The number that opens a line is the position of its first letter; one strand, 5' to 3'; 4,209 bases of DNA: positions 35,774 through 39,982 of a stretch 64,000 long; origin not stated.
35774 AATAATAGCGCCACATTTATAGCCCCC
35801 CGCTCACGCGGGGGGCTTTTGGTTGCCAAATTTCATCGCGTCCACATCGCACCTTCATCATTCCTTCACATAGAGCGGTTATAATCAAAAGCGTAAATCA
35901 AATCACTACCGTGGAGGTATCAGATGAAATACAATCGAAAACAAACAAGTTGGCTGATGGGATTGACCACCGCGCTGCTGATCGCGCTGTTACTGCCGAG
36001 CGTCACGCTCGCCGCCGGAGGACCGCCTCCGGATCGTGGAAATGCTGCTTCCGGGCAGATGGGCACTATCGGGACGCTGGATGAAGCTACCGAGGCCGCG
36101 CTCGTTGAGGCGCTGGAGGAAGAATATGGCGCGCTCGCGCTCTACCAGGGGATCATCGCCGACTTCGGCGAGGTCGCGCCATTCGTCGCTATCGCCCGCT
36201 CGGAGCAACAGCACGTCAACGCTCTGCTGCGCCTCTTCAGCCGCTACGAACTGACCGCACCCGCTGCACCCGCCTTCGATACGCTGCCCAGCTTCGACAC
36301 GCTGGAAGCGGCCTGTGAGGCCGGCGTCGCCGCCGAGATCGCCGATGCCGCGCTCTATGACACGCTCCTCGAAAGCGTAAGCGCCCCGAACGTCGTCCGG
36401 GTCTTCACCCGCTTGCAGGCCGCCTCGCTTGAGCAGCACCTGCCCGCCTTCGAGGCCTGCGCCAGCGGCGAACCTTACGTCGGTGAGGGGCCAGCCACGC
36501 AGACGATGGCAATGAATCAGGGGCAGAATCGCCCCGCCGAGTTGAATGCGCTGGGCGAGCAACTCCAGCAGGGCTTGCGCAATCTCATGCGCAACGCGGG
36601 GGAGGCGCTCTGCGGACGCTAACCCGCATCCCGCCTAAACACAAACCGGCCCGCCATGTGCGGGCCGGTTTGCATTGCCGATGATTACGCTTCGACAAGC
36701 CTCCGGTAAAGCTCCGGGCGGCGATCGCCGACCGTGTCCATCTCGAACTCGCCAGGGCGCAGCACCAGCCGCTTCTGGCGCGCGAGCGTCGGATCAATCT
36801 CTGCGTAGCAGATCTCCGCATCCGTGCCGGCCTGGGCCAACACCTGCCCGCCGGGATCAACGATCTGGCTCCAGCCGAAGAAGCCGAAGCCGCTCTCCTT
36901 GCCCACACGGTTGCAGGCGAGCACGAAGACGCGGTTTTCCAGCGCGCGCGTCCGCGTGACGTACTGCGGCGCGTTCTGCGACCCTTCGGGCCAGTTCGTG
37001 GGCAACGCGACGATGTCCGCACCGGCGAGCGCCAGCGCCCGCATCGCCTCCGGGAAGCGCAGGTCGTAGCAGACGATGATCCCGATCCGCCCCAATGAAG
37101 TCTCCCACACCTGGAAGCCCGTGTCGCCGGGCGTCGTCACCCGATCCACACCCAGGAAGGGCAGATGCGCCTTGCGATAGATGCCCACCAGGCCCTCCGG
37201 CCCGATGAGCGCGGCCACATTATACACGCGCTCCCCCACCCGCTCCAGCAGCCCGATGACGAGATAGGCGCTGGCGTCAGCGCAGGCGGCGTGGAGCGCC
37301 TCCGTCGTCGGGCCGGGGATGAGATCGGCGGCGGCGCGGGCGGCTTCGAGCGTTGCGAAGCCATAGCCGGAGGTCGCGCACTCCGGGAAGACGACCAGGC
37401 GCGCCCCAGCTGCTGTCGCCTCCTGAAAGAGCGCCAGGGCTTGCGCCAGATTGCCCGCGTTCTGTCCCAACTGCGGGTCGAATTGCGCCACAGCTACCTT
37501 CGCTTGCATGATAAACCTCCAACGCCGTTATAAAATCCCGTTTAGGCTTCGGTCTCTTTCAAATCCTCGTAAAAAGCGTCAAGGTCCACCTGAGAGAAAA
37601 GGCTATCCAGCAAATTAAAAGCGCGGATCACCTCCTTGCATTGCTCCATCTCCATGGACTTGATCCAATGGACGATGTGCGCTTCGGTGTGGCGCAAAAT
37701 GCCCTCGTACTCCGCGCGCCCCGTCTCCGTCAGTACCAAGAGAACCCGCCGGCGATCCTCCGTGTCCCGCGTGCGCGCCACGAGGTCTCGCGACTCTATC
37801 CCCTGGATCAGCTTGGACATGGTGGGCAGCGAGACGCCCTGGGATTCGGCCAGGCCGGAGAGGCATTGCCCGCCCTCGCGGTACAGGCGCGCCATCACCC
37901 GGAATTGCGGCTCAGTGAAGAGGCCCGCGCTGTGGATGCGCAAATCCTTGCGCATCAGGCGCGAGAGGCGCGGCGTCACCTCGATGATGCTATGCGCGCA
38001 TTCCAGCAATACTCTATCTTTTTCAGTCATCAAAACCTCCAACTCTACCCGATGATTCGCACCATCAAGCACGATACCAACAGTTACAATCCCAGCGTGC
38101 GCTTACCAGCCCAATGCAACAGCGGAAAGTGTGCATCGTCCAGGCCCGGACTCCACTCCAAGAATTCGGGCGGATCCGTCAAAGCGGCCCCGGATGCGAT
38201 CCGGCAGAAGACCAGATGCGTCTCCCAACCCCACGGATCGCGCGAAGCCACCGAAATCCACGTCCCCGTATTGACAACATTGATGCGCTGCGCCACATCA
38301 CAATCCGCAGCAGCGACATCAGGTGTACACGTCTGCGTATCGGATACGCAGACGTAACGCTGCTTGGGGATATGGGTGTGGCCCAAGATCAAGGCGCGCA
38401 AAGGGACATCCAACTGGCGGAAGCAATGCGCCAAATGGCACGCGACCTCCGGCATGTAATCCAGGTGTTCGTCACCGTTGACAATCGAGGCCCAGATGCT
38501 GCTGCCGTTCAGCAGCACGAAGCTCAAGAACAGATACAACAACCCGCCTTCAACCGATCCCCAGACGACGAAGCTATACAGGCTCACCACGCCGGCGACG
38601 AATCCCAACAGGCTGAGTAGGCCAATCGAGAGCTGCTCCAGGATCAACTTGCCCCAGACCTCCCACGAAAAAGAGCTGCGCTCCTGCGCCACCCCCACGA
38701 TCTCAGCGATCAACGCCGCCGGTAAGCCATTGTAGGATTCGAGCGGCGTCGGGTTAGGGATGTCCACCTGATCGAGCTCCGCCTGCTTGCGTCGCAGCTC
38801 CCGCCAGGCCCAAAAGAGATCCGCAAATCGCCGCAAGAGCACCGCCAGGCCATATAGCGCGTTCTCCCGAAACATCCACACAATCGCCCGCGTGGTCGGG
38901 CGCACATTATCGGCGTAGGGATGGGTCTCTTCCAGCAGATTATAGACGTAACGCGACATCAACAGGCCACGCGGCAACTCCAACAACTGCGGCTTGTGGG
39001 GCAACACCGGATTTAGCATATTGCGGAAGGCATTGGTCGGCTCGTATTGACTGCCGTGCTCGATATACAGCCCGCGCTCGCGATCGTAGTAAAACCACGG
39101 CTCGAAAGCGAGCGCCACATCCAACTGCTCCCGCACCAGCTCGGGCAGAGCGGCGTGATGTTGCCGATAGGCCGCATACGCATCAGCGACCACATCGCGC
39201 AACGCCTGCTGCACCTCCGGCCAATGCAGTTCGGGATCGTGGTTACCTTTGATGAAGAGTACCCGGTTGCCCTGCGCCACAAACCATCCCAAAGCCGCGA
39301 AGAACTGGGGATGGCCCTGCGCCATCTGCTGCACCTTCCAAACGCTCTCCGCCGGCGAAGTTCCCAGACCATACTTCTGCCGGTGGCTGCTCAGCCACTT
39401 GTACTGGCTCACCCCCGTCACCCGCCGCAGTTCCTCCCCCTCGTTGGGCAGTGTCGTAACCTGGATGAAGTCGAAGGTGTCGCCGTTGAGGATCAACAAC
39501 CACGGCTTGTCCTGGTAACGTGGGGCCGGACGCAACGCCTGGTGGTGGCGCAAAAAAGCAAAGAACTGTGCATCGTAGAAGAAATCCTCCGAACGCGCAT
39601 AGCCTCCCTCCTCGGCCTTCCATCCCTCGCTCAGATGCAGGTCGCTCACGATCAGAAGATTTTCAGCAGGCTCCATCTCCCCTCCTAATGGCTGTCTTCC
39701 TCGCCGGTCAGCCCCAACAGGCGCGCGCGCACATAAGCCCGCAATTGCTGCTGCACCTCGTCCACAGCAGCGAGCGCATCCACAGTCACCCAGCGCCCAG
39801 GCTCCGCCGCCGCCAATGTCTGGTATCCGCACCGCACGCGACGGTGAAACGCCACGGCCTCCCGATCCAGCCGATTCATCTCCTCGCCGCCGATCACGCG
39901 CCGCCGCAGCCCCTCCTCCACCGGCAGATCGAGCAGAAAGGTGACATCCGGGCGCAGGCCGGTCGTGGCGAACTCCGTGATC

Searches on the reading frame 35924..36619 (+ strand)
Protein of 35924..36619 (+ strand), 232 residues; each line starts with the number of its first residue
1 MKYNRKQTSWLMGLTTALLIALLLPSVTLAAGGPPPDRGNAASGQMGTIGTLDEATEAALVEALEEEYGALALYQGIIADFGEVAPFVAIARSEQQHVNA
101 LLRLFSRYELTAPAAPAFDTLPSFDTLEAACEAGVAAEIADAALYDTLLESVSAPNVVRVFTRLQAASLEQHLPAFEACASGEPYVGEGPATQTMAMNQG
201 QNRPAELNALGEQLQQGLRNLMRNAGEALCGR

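Call 68: search_protein_families(library=pfam, proteins=[window:35924-36619:+], max_evalue=0.0001)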
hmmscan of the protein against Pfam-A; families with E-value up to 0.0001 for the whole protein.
window:35924-36619:+ (232 aa): 1 family
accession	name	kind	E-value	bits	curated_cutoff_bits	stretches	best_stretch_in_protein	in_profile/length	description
PF09968.15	DUF2202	-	5.7e-08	33.2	22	1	64-117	9-61/162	Uncharacterized protein domain (DUF2202)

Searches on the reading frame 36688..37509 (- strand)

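Call 64: search_protein_families(library=pfam, proteins=[window:36688-37509:-], max_evalue=0.0001)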
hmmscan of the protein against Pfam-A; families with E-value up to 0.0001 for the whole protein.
window:36688-37509:- (274 aa): 1 family
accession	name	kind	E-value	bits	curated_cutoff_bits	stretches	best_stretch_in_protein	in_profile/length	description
PF00795.27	CN_hydrolase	-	9.3e-53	179.6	23.2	1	4-246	1-254/256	Carbon-nitrogen hydrolase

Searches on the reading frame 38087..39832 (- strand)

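Call 64: search_protein_families(library=pfam, proteins=[window:38087-39832:-], max_evalue=0.0001)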
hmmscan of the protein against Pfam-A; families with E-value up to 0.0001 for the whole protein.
window:38087-39832:- (582 aa): 1 family
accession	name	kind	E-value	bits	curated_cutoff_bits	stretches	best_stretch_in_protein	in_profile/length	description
PF00149.33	Metallophos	-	8.4e-05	23.5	21.5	0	59-216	3-72/191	Calcineurin-like phosphoesterase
